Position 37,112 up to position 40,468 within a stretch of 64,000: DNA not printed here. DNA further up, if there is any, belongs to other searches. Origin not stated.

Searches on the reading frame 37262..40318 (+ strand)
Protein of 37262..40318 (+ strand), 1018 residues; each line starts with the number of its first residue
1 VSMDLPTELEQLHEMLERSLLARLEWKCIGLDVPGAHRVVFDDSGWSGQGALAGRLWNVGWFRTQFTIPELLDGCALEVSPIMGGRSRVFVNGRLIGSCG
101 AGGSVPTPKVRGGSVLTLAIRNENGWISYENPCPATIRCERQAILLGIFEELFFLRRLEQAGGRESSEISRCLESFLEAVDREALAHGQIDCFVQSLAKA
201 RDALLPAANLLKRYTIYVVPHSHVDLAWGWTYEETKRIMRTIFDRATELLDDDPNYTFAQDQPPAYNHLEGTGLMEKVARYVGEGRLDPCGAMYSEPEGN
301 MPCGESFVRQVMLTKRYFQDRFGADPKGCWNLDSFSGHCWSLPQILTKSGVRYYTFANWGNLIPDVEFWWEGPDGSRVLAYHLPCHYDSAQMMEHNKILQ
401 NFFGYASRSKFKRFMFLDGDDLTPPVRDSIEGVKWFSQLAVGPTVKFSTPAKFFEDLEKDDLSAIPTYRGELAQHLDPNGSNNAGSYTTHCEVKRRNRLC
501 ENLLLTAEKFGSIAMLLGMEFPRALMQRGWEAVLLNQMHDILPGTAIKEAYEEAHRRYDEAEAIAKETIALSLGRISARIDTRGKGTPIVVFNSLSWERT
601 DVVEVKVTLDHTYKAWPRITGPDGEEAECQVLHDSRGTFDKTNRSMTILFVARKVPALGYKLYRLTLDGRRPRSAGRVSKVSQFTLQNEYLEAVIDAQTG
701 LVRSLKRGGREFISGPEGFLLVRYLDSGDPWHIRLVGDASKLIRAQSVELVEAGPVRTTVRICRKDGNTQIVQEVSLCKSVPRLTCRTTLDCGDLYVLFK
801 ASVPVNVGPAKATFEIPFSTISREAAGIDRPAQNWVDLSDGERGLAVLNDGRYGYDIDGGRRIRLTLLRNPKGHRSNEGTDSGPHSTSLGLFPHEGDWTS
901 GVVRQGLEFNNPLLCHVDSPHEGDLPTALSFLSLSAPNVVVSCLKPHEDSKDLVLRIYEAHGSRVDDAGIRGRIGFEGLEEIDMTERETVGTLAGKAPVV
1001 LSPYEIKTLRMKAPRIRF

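Call 6: search_protein_families(library=pfam, proteins=[window:37262-40318:+], max_evalue=0.1)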
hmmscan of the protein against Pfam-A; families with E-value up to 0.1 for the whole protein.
window:37262-40318:+ (1018 aa): 8 families
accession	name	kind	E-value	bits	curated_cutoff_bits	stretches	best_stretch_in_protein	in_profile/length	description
PF01074.27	Glyco_hydro_38N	-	2.5e-52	178.4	25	1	215-468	1-269/270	Glycosyl hydrolases family 38 N-terminal domain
PF07748.19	Glyco_hydro_38C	-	1.5e-28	101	25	1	686-871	1-200/206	Glycosyl hydrolases family 38 C-terminal domain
PF09261.16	Alpha-mann_mid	-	3.5e-20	72.3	31.1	1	485-574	5-94/96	Alpha mannosidase middle domain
PF17677.7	Glyco_hydro38C2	-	3.7e-10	40.2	22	1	938-1009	1-72/72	Glycosyl hydrolases family 38 C-terminal beta sandwich domain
PF18438.7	Glyco_hydro_38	-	0.0031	18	28.4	0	586-613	3-30/111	Glycosyl hydrolases family 38 C-terminal domain 1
PF21467.3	BetaGal_gal-bd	-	0.0033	18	27.3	1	60-98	2-39/62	Beta-galactosidase, galactose-binding domain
PF03065.20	Glyco_hydro_57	-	0.0099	15.7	21.2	1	304-333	121-150/291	Glycosyl hydrolase family 57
PF21260.3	Laman-like_dom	-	0.019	15.7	27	0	644-663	27-45/47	Lysosomal alpha-mannosidase-like, central domain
